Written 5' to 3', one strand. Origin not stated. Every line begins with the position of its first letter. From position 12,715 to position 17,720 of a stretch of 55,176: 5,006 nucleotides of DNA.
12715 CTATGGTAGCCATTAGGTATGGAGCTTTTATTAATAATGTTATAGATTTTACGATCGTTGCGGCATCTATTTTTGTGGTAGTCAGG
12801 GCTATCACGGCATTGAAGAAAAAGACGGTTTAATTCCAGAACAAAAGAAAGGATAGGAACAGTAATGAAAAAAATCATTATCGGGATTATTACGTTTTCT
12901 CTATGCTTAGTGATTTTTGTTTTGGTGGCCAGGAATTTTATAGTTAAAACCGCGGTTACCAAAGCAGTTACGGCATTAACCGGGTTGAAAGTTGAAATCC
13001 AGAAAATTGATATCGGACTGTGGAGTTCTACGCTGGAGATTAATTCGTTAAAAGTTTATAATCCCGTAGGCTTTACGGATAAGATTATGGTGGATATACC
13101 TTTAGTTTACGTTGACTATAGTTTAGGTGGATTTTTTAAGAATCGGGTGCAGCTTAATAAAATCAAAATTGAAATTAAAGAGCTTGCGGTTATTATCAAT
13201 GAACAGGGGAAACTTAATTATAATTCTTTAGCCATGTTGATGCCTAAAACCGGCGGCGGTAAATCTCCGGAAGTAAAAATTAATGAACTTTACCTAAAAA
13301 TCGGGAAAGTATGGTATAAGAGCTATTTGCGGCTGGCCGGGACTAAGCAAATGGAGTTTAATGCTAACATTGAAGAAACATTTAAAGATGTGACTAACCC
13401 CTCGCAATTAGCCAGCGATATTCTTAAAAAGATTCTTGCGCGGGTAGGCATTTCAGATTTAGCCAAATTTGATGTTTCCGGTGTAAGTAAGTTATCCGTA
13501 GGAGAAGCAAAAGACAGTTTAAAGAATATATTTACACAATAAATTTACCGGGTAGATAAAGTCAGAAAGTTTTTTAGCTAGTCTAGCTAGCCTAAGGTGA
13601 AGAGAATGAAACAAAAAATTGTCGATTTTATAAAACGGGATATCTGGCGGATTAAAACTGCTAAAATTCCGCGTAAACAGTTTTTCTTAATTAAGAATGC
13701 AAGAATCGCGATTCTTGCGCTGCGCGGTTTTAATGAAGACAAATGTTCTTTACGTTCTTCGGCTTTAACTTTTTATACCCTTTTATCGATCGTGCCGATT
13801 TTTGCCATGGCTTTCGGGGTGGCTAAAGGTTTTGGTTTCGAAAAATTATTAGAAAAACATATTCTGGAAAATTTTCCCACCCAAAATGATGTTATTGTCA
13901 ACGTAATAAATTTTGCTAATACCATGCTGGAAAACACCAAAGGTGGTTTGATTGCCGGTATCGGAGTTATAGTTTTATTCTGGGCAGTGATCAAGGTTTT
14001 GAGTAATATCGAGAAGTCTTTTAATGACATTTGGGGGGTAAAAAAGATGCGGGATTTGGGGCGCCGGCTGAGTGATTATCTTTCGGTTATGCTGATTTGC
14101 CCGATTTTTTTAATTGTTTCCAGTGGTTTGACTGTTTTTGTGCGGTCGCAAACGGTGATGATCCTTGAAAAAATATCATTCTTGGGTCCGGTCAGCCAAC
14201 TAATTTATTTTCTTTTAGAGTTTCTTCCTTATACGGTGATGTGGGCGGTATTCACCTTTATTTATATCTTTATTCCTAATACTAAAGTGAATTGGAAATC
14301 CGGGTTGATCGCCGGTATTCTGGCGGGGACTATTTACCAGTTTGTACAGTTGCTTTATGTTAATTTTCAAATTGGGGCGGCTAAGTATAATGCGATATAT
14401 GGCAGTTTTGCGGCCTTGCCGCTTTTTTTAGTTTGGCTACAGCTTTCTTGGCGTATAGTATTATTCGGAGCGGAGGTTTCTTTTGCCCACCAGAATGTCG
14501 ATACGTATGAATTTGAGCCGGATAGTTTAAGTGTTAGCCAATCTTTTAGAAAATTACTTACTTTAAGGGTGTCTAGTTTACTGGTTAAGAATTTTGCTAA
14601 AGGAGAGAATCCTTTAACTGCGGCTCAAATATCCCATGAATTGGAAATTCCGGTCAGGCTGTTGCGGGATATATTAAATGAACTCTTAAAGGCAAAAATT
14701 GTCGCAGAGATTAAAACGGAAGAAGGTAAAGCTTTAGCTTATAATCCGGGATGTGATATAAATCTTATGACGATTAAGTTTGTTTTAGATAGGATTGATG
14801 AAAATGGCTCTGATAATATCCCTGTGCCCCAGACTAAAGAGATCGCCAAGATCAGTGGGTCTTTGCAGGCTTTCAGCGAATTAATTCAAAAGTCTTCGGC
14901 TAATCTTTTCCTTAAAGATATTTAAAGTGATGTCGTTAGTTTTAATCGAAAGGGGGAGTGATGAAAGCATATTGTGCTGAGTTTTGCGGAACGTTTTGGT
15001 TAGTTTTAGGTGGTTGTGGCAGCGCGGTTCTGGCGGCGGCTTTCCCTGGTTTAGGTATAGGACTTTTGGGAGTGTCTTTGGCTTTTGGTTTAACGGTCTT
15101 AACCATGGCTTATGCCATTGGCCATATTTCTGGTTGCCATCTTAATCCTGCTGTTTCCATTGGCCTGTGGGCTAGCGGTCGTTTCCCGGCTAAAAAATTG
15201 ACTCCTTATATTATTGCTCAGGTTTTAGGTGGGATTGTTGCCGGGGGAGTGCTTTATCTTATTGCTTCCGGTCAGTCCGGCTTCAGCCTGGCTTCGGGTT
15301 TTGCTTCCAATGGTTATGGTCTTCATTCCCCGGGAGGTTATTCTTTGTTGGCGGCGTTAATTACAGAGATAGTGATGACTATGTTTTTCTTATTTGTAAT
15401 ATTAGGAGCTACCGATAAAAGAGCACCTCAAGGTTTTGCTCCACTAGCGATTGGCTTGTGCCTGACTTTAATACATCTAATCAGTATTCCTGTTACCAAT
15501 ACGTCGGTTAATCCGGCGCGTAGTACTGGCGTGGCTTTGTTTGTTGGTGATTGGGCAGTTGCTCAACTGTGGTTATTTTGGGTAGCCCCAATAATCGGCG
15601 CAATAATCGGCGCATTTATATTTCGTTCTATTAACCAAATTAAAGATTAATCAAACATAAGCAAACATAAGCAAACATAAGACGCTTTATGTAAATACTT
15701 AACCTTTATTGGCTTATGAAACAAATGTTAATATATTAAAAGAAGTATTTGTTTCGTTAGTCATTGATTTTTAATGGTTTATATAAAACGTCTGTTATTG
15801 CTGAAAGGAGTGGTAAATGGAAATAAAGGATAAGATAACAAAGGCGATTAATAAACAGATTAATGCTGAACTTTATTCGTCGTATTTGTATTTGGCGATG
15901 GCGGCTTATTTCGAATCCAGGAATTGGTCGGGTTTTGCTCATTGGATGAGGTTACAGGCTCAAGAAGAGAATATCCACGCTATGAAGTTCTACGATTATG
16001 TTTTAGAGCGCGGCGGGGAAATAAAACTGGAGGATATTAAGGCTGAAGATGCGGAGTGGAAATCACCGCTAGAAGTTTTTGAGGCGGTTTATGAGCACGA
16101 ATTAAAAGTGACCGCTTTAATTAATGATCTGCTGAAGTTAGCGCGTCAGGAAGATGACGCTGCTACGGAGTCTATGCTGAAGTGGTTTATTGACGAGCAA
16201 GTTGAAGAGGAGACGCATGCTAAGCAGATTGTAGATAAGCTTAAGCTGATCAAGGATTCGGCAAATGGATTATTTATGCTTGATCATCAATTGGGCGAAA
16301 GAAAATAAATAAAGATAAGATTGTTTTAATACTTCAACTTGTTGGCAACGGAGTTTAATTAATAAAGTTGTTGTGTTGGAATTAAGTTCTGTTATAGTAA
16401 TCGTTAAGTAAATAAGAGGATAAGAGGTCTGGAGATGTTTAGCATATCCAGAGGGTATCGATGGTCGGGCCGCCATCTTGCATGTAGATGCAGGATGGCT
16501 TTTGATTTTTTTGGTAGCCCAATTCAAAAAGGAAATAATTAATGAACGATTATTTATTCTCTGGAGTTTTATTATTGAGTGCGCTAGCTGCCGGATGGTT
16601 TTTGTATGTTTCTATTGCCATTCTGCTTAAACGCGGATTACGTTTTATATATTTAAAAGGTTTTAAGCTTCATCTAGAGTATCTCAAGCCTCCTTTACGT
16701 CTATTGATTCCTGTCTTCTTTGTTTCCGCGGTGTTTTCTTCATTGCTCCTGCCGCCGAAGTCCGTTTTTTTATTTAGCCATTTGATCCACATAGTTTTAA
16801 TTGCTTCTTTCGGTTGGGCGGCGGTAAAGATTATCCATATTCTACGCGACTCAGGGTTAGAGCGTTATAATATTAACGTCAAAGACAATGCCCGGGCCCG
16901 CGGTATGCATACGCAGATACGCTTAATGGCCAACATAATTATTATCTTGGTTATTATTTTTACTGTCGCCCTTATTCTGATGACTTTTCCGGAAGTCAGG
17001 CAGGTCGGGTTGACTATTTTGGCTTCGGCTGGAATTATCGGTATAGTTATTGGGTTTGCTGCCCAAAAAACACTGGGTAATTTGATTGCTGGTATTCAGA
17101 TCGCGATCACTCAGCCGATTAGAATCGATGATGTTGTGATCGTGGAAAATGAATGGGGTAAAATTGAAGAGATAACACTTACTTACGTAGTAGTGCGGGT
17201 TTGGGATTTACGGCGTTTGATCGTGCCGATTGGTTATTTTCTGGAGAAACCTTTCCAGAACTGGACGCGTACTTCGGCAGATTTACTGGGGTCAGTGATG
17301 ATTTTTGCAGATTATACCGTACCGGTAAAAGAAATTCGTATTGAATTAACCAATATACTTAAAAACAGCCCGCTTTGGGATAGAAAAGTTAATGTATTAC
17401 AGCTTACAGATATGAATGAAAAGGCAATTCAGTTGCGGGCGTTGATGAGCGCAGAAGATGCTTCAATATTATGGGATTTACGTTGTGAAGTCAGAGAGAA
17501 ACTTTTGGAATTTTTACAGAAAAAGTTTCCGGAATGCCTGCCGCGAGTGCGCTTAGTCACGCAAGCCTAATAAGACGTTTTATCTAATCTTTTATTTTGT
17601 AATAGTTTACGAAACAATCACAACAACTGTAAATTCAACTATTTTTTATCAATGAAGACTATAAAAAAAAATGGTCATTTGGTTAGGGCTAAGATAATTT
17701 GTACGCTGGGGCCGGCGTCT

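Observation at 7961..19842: Eight copies of an unannotated 48-bp bipartite dif/Xer-like site that bracket stress-gene modules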

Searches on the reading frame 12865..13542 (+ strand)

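Call 9: search_protein_families(library=pfam, proteins=[window:12865-13542:+], max_evalue=0.01)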
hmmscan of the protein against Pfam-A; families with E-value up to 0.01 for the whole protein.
window:12865-13542:+ (225 aa): 2 families
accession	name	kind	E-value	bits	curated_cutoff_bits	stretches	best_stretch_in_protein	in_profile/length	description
PF05359.17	DUF748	-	4.3e-16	58.6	50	1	1-157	14-172/1037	Domain of Unknown Function (DUF748)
PF05170.20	AsmA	-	4.7e-05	22.8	29.8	1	13-121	21-129/607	AsmA family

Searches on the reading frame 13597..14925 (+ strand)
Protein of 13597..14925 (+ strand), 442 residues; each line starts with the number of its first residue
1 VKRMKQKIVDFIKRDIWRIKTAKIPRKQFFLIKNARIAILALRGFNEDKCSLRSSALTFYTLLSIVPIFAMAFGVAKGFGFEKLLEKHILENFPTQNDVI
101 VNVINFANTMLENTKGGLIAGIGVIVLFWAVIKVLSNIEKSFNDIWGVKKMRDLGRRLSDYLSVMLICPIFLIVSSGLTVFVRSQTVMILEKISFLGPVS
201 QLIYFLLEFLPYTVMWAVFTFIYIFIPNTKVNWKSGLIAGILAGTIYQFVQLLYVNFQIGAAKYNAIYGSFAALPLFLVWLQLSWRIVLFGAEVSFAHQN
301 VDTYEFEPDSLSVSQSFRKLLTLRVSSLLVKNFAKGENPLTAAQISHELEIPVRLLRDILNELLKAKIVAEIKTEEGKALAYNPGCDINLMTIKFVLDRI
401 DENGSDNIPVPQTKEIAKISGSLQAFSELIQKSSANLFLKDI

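Call 10: search_protein_families(library=pfam, proteins=[window:13597-14925:+], max_evalue=0.01)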
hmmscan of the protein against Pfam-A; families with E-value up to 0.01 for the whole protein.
window:13597-14925:+ (442 aa): 2 families
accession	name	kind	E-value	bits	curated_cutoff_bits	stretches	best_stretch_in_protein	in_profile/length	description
PF03631.20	Virul_fac_BrkB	-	3.8e-57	194.3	33.7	1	47-300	2-257/259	Virulence factor BrkB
PF02082.26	Rrf2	-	0.004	17.7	30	1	335-394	19-78/132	Iron-dependent Transcriptional regulator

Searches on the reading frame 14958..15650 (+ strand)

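Call 10: search_protein_families(library=pfam, proteins=[window:14958-15650:+], max_evalue=0.01)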
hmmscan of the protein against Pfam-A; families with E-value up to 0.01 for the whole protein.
window:14958-15650:+ (230 aa): 1 family
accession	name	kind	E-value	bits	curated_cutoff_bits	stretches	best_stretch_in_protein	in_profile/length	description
PF00230.25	MIP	-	1.3e-51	175.9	25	1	2-222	8-222/222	Major intrinsic protein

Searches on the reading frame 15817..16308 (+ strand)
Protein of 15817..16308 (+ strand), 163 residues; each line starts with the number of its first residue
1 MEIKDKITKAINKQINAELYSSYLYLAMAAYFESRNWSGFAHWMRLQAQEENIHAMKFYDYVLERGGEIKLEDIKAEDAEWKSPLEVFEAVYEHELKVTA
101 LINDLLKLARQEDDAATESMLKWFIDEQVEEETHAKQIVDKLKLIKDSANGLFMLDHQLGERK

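Call 10: search_protein_families(library=pfam, proteins=[window:15817-16308:+], max_evalue=0.01)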
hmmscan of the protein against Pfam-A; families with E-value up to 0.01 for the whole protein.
window:15817-16308:+ (163 aa): 1 family
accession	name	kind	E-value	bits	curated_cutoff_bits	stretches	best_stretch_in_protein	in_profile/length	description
PF00210.30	Ferritin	-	8.9e-44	149.3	24.5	1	9-145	2-142/142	Ferritin-like domain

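Call 13: find_encoding_contigs(protein=window:15817-16308:+, flank=10000, max_places=10)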
Protein window:15817-16308:+ (163 aa): 1 contig read that carries it; 1 place shown.
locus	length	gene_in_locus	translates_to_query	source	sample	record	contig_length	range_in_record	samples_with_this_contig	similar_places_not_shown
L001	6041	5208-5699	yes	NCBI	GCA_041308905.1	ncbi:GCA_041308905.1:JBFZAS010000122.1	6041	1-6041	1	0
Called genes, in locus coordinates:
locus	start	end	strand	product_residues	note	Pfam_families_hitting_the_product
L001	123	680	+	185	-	PF07638:Sigma70_ECF (weak), PF04542:Sigma70_r2, PF08281:Sigma70_r4_2, PF04545:Sigma70_r4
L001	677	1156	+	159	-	-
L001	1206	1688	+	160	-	PF13801:Metal_resist, PF07813:LTXXQ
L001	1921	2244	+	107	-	PF01741:MscL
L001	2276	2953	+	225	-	PF05359:DUF748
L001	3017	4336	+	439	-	PF03631:Virul_fac_BrkB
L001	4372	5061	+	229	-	PF00230:MIP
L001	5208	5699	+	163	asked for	PF00210:Ferritin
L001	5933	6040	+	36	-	?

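Call 15: find_homologous_proteins(query=window:15817-16308:+)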
Query window:15817-16308:+ (163 aa): 7977 proteins with E <= 0.001 among 8000 candidates; the best 120 are listed.
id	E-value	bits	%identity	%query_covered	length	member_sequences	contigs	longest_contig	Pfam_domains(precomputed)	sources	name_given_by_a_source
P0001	6.1e-100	350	100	100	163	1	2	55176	PF00210.31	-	-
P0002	1.2e-90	319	90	100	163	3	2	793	PF00210.31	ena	-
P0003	1.7e-90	319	88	100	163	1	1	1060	PF00210.31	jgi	jgi:ferritin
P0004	8.7e-89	313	87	100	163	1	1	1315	PF00210.31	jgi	-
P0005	3.1e-88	312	88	100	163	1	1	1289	PF00210.31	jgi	jgi:ferritin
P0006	1.8e-87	309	87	100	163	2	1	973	PF00210.31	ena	-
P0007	2.1e-87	309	86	100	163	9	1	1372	PF00210.31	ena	-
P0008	5.9e-87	307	86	100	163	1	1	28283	PF00210.31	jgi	jgi:ferritin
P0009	9.8e-87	307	85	100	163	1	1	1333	PF00210.31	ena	-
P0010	1.2e-86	306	84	100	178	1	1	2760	PF00210.31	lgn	-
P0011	2.1e-86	306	84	100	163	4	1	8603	PF00210.31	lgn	-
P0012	6.4e-86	304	84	100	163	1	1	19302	PF00210.31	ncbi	ncbi:MAG: ferritin [Candidatus Omnitrophota bacterium]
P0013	1.1e-85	303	84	100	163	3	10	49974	PF00210.31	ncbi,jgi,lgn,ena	-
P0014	1.5e-85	303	85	100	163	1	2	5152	PF00210.31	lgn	-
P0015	4.4e-85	301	83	100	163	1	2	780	PF00210.31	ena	-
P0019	1.2e-84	300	83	100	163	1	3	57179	PF00210.31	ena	-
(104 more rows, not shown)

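Call 17: find_encoding_contigs(protein=P0008, flank=10000, max_places=3)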
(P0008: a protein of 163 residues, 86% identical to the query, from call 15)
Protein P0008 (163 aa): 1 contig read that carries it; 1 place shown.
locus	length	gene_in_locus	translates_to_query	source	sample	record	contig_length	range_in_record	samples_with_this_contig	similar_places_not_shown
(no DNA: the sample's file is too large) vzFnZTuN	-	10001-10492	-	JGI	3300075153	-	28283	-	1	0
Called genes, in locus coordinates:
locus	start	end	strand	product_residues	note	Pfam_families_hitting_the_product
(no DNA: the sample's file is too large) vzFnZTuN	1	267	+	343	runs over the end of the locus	PF13493:DUF4118, PF00512:HisKA, PF02518:HATPase_c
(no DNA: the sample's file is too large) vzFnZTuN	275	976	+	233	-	PF00072:Response_reg, PF00486:Trans_reg_C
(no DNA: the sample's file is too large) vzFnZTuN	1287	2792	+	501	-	PF02386:TrkH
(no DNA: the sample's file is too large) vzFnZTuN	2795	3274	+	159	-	-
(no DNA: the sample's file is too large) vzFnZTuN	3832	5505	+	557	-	PF01558:POR, PF02776:TPP_enzyme_N, PF01855:POR_N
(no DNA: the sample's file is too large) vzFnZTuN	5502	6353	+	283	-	PF02775:TPP_enzyme_C, PF12367:PFO_beta_C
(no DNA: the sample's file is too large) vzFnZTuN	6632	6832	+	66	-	PF00313:CSD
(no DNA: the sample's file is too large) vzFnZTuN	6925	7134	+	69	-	PF00313:CSD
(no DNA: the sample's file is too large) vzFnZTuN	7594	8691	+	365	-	PF00478:IMPDH (faint), PF03060:NMO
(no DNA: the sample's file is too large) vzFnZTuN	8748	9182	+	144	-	PF01475:FUR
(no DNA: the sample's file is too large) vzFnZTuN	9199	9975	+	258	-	PF27246:MJ1433_N, PF27232:MJ1433_C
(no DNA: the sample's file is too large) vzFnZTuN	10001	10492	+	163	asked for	PF00210:Ferritin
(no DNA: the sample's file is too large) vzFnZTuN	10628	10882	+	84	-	PF01541:GIY-YIG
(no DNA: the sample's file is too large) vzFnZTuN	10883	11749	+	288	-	PF04240:Caroten_synth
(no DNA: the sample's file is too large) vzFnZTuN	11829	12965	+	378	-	PF12704:MacB_PCD, PF02687:FtsX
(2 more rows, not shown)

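Call 18: find_encoding_contigs(protein=P0013, flank=10000, max_places=4)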
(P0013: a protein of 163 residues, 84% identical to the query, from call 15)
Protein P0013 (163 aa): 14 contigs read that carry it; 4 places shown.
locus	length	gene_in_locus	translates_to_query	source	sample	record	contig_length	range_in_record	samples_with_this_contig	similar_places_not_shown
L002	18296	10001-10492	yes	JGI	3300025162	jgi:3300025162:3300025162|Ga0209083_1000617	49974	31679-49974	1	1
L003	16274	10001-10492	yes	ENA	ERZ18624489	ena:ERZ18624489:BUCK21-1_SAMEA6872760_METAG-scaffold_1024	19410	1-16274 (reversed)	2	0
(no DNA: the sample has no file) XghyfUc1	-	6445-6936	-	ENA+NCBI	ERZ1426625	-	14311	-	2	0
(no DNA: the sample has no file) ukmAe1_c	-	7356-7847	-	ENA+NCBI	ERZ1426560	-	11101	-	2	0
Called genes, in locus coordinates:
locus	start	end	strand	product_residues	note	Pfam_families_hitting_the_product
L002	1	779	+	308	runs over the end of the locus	PF00890:FAD_binding_2 (weak), PF01134:GIDA (faint), PF01946:Thi4 (faint), PF03486:HI0933_like (weak), PF07992:Pyr_redox_2, PF12831:FAD_oxidored (weak), PF13738:Pyr_redox_3, PF00070:Pyr_redox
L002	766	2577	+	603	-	PF17297:PEPCK_N, PF00821:PEPCK_GTP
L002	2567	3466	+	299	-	PF01259:SAICAR_synt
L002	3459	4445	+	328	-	PF03706:LPG_synthase_TM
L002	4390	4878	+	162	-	PF05991:NYN_YacP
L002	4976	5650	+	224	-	PF05552:MS_channel_1st_1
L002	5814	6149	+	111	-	PF02001:DUF134, PF04545:Sigma70_r4 (weak)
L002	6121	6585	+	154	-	-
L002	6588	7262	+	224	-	PF02683:DsbD_TM (weak), PF13386:DsbD_2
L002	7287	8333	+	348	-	PF01758:SBF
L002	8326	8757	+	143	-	PF01451:LMWPc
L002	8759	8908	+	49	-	-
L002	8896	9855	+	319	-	PF03773:ArsP_1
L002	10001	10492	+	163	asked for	PF00210:Ferritin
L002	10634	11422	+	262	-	PF03988:DUF347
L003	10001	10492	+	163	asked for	PF00210:Ferritin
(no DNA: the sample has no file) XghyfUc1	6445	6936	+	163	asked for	PF00210:Ferritin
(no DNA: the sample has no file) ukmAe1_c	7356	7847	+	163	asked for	PF00210:Ferritin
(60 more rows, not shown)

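Call 19: find_encoding_contigs(protein=P0019, flank=10000, max_places=3)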
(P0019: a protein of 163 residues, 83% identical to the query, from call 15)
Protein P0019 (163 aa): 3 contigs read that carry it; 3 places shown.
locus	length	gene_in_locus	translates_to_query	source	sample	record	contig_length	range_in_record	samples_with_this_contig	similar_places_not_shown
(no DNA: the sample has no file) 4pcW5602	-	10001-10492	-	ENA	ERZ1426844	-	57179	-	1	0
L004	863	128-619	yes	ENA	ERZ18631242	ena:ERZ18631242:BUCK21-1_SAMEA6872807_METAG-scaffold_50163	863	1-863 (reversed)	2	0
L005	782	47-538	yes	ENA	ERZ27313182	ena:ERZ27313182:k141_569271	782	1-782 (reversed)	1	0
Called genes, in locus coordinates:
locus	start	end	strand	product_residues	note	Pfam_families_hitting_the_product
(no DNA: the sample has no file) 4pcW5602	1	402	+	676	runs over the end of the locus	PF02743:dCache_1, PF00672:HAMP, PF00512:HisKA, PF02518:HATPase_c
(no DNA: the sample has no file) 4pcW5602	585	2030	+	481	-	-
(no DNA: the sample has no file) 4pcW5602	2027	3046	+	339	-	PF08448:PAS_4 (weak), PF13426:PAS_9 (weak), PF00990:GGDEF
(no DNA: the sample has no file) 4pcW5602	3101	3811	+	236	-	-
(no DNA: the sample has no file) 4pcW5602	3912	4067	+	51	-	-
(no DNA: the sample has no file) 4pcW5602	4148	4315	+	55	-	PF23477:zf_Tbcl_2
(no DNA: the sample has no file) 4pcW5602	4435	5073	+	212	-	PF03167:UDG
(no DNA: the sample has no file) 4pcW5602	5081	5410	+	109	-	PF07883:Cupin_2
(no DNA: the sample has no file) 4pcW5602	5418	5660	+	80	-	PF01713:Smr (weak)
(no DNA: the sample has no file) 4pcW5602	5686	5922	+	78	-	-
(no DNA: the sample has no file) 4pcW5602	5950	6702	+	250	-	PF00881:Nitroreductase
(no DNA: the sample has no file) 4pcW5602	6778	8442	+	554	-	PF09925:DUF2157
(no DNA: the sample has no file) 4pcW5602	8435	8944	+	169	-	PF14345:GDYXXLXY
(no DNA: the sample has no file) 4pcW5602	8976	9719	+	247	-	PF27246:MJ1433_N, PF27232:MJ1433_C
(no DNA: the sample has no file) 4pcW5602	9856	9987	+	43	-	PF06397:Desulfoferrod_N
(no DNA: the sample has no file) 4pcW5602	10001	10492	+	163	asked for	PF00210:Ferritin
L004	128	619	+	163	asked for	PF00210:Ferritin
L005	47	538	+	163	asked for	PF00210:Ferritin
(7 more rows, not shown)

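Call 66: find_encoding_contigs(protein=P0004, flank=3000, max_places=3)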
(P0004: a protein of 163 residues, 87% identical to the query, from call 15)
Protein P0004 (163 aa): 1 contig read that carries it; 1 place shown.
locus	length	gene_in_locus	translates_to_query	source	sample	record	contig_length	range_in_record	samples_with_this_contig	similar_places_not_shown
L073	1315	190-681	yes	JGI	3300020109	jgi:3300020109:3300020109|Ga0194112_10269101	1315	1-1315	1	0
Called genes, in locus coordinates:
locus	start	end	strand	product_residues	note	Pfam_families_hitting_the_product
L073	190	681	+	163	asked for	PF00210:Ferritin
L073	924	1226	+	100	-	PF12728:HTH_17 (faint), PF13411:MerR_1 (weak)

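Call 67: find_encoding_contigs(protein=P0007, flank=3000, max_places=3)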
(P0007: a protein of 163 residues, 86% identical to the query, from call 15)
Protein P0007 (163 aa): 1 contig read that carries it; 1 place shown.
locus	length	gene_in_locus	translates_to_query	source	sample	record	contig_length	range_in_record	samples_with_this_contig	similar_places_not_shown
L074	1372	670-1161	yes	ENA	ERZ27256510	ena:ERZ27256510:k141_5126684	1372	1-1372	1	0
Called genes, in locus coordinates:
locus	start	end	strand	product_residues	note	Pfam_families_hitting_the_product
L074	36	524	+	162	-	PF01242:PTPS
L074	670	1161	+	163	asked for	PF00210:Ferritin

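Call 68: find_encoding_contigs(protein=P0005, flank=3000, max_places=3)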
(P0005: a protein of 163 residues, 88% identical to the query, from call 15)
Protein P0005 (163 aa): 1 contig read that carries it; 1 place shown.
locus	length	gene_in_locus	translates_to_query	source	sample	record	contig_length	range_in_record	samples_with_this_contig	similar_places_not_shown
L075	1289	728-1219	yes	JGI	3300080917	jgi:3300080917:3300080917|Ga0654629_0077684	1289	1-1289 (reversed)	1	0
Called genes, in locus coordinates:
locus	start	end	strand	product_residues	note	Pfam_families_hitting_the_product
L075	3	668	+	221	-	?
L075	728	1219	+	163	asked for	PF00210:Ferritin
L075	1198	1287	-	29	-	?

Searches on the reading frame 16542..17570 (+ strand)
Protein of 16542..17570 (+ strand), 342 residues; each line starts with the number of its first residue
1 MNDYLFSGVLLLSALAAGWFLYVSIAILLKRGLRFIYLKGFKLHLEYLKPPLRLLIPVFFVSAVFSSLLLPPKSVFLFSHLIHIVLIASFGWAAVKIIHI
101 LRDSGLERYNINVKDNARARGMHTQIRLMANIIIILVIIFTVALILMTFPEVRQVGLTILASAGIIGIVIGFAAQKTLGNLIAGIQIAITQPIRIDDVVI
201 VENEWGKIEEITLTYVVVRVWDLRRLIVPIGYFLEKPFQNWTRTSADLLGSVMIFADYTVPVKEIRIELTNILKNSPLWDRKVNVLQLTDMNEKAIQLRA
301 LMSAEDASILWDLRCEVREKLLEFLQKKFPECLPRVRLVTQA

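Call 10: search_protein_families(library=pfam, proteins=[window:16542-17570:+], max_evalue=0.01)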
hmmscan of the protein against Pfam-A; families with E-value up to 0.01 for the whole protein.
window:16542-17570:+ (342 aa): 1 family
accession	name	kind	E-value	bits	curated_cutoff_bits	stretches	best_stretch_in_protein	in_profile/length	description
PF00924.24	MS_channel_2nd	-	1.5e-14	54.3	20.2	1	177-243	2-68/68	Mechanosensitive ion channel, beta-domain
